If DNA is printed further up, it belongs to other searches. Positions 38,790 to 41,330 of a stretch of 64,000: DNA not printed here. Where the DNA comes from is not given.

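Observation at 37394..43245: CbbQ/NorQ-type MoxR ATPase - metallophosphoesterase - giant CbbO/NorD-like VWA protein cassette with no obvious client enzyme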

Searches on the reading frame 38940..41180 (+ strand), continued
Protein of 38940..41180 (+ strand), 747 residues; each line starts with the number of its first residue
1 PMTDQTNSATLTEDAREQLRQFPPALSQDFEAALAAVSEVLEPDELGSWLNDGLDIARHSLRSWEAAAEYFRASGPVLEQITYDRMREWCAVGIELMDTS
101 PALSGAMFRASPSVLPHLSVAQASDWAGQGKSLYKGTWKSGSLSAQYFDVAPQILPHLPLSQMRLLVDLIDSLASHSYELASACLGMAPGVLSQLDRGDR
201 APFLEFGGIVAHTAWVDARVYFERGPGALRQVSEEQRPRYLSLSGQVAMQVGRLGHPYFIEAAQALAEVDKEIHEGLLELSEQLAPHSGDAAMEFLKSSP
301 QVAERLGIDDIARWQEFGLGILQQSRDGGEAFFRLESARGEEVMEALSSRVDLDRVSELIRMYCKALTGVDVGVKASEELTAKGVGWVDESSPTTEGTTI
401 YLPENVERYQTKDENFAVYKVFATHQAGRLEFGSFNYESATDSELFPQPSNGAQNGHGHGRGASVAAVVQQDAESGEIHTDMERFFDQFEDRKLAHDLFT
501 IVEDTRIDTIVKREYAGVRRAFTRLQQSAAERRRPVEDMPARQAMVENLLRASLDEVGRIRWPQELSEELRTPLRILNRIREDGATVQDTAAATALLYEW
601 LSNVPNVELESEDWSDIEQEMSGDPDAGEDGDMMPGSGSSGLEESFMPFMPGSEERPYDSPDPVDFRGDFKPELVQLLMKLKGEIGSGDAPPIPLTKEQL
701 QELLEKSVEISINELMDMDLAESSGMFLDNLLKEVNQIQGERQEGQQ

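Call 49: find_encoding_contigs(protein=P0246, flank=8000, max_places=1)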
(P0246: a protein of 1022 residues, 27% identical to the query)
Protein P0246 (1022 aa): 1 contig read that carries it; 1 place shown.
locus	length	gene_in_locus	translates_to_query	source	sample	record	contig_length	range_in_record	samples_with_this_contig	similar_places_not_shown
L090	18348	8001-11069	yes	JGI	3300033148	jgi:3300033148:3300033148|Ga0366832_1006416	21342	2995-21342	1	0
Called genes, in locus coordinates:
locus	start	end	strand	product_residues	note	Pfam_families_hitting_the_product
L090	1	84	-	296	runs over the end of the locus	PF00501:AMP-binding (weak)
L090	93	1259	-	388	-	PF01966:HD, PF13286:HD_assoc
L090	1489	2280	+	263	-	PF01026:TatD_DNase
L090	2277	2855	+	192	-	PF02545:Maf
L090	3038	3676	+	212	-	PF12945:PilZNR, PF07238:PilZ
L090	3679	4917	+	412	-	PF11871:DUF3391, PF13487:HD_5, PF01966:HD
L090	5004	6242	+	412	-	PF11871:DUF3391, PF13487:HD_5, PF01966:HD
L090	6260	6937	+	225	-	PF01168:Ala_racemase_N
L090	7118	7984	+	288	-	PF07728:AAA_5, PF08406:CbbQ_C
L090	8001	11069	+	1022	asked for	PF00092:VWA (weak)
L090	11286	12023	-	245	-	PF08032:SpoU_sub_bind, PF00588:SpoU_methylase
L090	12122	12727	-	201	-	PF00625:Guanylate_kin, PF13238:AAA_18 (weak), PF13401:AAA_22 (faint)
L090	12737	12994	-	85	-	PF04025:RemA-like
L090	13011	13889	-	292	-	PF03755:YicC-like_N, PF08340:YicC-like_C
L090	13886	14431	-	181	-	PF14385:DUF4416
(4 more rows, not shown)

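Call 64: find_encoding_contigs(protein=P0305, flank=8000, max_places=1)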
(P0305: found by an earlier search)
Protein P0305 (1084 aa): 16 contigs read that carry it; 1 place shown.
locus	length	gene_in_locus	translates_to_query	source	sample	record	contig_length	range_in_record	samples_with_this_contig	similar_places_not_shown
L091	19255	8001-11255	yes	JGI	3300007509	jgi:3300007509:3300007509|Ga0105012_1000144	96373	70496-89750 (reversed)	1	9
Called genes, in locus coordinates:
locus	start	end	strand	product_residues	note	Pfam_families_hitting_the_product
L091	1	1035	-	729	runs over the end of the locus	PF18072:FGAR-AT_linker, PF00586:AIRS, PF02769:AIRS_C, PF00586:AIRS, PF02769:AIRS_C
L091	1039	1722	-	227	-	PF13507:GATase_5, PF00117:GATase (weak), PF07685:GATase_3, PF01965:DJ-1_PfpI (weak)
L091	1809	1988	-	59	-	PF01165:Ribosomal_S21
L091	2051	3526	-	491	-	PF00749:tRNA-synt_1c, PF19269:Anticodon_2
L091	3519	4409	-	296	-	PF00849:PseudoU_synth_2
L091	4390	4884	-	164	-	PF01252:Peptidase_A8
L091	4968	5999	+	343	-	PF00155:Aminotran_1_2, PF01212:Beta_elim_lyase, PF01053:Cys_Met_Meta_PP (weak)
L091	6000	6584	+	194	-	PF01121:CoaE, PF13238:AAA_18 (faint)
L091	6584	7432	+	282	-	PF00158:Sigma54_activat (weak), PF07728:AAA_5, PF08406:CbbQ_C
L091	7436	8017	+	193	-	PF00293:NUDIX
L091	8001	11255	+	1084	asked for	PF00092:VWA (weak)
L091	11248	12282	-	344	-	PF14238:DUF4340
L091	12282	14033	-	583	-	PF23357:DUF7088, PF09822:ABC_transp_aux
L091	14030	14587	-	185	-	PF01061:ABC2_membrane (weak), PF12679:ABC2_membrane_2, PF12698:ABC2_membrane_3 (weak), PF12730:ABC2_membrane_4 (weak)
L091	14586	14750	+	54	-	-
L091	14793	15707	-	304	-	PF00005:ABC_tran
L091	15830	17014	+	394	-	PF00266:Aminotran_5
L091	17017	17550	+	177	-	-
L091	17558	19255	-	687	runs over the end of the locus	PF03030:H_PPase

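Call 65: find_encoding_contigs(protein=P0207, flank=8000, max_places=1)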
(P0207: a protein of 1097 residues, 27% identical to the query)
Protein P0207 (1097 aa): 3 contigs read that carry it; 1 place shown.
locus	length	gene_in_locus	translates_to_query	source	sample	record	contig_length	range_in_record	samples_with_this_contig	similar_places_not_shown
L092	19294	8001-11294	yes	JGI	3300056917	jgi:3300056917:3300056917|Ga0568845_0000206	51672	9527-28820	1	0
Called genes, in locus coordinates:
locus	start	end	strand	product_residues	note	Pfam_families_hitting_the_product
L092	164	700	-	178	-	PF04978:MST (weak), PF12867:DinB_2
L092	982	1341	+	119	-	-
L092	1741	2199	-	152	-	-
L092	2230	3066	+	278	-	PF00378:ECH_1, PF16113:ECH_2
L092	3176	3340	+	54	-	-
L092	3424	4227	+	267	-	PF00296:Bac_luciferase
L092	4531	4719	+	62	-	-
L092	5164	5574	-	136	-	-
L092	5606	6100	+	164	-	PF00296:Bac_luciferase (weak)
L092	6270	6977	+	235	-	PF02811:PHP (weak), PF13263:PHP_C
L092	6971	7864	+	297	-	PF07728:AAA_5, PF08406:CbbQ_C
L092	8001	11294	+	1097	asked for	PF00092:VWA (faint)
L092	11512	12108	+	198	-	PF01121:CoaE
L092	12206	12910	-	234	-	PF07758:DUF1614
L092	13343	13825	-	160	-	PF01980:TrmO_N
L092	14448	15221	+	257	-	PF01904:DUF72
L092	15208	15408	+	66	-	-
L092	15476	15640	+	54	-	-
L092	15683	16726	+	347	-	PF01137:RTC, PF05189:RTC_insert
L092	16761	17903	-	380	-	PF00155:Aminotran_1_2, PF00266:Aminotran_5, PF01041:DegT_DnrJ_EryC1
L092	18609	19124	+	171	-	PF00005:ABC_tran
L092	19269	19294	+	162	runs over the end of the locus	-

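Call 66: search_protein_families(library=ncbifam, proteins=[L087:9394-10008:+, L088:7376-7966:+, L091:7436-8017:+, L092:6270-6977:+, L092:11512-12108:+, L087:13204-14415:+], max_evalue=0.001)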
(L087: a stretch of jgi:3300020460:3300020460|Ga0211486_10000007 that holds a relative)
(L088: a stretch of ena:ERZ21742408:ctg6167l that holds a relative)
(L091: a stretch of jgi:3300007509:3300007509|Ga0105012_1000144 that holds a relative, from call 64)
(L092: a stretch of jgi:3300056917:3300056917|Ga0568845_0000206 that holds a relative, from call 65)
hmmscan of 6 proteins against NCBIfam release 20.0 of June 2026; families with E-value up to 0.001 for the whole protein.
L087:9394-10008:+ (204 aa): 4 families
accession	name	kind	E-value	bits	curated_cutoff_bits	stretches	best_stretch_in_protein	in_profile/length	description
NF007980.0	PRK10707.1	equivalog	1.2e-24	87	134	1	37-191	32-184/192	CoA pyrophosphatase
TIGR00586.1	mutt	equivalog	6.4e-05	23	97.9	1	46-107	13-72/129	8-oxo-dGTP diphosphatase MutT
NF011922.0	PRK15393.1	equivalog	0.00039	20.1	152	1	64-144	64-142/182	NUDIX hydrolase YfcD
NF008736.0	PRK11762.1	equivalog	0.00075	19.1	169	1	37-119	48-129/186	ADP compounds hydrolase NudE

L088:7376-7966:+ (196 aa): 10 families
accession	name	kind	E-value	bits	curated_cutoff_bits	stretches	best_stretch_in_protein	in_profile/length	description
NF007980.0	PRK10707.1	equivalog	7.4e-30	104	134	1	27-187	26-184/192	CoA pyrophosphatase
NF041652.1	Nud_hyd_Dein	equivalog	2.7e-06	27.7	200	1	34-102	17-81/152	Nudix hydrolase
NF006530.0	PRK08999.1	equivalog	3.1e-06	26.5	245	1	48-102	19-71/315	Nudix family hydrolase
TIGR00586.1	mutt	equivalog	2.1e-05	24.5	97.9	1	43-106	15-74/129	8-oxo-dGTP diphosphatase MutT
NF008736.0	PRK11762.1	equivalog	2.1e-05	24.1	169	1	29-148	44-159/186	ADP compounds hydrolase NudE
NF050029.2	TransRepNtr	equivalog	6.9e-05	22.4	400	1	19-98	9-86/245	ADPR responsive transcriptional repressor NtrR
NF008044.0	PRK10776.1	equivalog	8.6e-05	22.4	148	1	43-103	13-70/130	8-oxo-dGTP diphosphatase MutT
NF001938.0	PRK00714.1-5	equivalog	0.00023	20.5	116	1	25-97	7-78/172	RNA pyrophosphohydrolase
NF007834.0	PRK10546.1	equivalog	0.00046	20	156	1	56-96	23-62/135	pyrimidine (deoxy)nucleoside triphosphate diphosphatase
TIGR02705.1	nudix_YtkD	equivalog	0.00066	19.3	154.4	0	42-103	22-84/156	RNA deprotection pyrophosphohydrolase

L091:7436-8017:+ (193 aa): 6 families
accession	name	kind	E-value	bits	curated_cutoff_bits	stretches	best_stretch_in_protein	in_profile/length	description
NF007980.0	PRK10707.1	equivalog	3e-24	85.7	134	1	3-181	7-184/192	CoA pyrophosphatase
NF008736.0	PRK11762.1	equivalog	4.8e-06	26.2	169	1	42-128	59-142/186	ADP compounds hydrolase NudE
NF008044.0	PRK10776.1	equivalog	7.9e-05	22.6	148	1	44-103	18-76/130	8-oxo-dGTP diphosphatase MutT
NF001937.0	PRK00714.1-4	equivalog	0.00017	21.3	139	1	34-97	13-70/161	RNA pyrophosphohydrolase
TIGR00586.1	mutt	equivalog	0.00018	21.5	97.9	1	38-128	14-102/129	8-oxo-dGTP diphosphatase MutT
NF006961.0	PRK09438.1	equivalog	0.00076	19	103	0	31-95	11-71/151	dihydroneopterin triphosphate diphosphatase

L092:6270-6977:+ (235 aa): 4 families
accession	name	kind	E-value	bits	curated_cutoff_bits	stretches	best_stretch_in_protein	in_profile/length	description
NF038032.1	CehA_McbA_metalo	domain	3.5e-22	79.2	80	1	4-206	6-213/315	CehA/McbA family metallohydrolase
NF041577.1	nside_bi_sphtase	equivalog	4.3e-11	42.5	400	1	3-72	4-71/276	3',5'-nucleoside bisphosphate phosphatase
NF047791.1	RNaseRnm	equivalog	5.8e-08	32.3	375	1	1-69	1-69/275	RNase RNM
NF004981.0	PRK06361.1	equivalog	0.00015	21.2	117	1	3-41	2-38/217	histidinol phosphate phosphatase domain-containing protein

L092:11512-12108:+ (198 aa): 2 families
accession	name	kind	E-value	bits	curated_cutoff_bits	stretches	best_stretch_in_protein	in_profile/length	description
TIGR00152.1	TIGR00152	equivalog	2.7e-45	154.5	65.55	1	4-188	1-184/188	dephospho-CoA kinase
NF002879.0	PRK03333.1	equivalog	1.6e-44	152.5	215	1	4-195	3-191/395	dephospho-CoA kinase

L087:13204-14415:+ (403 aa): 2 families
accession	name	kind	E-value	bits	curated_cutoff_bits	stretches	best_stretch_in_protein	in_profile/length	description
TIGR00299.2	nickel_LarC1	equivalog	1.2e-39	135.8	90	1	72-241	1-163/165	nickel pincer cofactor biosynthesis protein LarC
NF052512.1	nickel_LarC2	equivalog_domain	2.3e-39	134.1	50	1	255-371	2-118/118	nickel pincer cofactor biosynthesis protein LarC2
